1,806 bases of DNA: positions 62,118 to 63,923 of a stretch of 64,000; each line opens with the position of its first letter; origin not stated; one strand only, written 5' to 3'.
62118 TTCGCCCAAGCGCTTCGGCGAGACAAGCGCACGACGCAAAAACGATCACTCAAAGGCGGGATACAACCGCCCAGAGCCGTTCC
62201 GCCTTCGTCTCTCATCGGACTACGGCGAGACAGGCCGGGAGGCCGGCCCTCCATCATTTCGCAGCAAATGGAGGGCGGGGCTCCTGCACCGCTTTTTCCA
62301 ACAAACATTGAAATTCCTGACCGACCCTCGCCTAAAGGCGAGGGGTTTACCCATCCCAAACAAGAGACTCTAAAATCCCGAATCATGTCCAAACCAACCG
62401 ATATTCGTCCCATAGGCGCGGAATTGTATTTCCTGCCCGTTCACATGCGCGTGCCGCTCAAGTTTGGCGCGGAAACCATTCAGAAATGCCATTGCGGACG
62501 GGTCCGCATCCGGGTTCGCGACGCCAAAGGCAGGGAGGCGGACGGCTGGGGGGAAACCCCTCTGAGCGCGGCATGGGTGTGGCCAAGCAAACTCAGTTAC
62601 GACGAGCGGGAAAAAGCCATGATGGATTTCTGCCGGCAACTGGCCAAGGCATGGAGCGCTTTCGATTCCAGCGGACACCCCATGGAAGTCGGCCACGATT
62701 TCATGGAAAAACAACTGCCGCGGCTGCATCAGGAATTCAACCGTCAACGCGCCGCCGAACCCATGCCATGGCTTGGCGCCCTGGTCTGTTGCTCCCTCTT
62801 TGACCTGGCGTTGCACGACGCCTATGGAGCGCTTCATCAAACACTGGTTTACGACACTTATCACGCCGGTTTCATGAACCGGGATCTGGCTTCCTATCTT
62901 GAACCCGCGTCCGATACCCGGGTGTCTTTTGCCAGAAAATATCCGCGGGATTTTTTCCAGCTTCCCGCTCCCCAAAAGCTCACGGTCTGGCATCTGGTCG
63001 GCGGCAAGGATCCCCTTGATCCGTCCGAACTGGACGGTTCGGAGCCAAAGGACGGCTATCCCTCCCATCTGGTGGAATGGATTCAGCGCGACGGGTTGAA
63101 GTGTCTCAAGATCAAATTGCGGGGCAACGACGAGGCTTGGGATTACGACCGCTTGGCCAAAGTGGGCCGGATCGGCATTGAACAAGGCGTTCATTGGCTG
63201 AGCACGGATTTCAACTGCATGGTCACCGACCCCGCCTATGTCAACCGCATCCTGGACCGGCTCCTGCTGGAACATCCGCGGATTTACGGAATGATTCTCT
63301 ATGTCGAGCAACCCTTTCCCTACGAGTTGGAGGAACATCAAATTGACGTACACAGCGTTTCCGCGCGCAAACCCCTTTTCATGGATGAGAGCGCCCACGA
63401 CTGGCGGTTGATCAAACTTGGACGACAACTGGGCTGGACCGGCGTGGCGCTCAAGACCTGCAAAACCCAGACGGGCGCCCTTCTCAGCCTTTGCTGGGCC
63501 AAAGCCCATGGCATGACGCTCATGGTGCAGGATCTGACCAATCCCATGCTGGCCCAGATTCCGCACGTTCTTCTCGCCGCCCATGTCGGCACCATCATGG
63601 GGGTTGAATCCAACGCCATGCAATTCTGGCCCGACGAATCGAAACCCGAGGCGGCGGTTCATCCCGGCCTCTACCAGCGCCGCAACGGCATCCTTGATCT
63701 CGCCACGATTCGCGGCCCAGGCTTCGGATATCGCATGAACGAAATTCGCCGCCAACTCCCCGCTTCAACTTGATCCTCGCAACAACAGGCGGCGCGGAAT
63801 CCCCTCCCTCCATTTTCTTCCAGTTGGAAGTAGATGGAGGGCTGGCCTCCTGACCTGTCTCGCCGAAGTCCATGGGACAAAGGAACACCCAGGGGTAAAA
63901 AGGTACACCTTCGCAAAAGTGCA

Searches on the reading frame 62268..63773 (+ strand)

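Call 41: search_protein_families(library=pfam, proteins=[window:62268-63773:+], max_evalue=0.001)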
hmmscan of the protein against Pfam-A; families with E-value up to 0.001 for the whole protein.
window:62268-63773:+ (501 aa): 1 family
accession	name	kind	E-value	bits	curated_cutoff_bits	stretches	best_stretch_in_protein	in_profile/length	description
PF13378.12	MR_MLE_C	-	1.3e-08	35.2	29.4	1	269-492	7-217/219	Enolase C-terminal domain-like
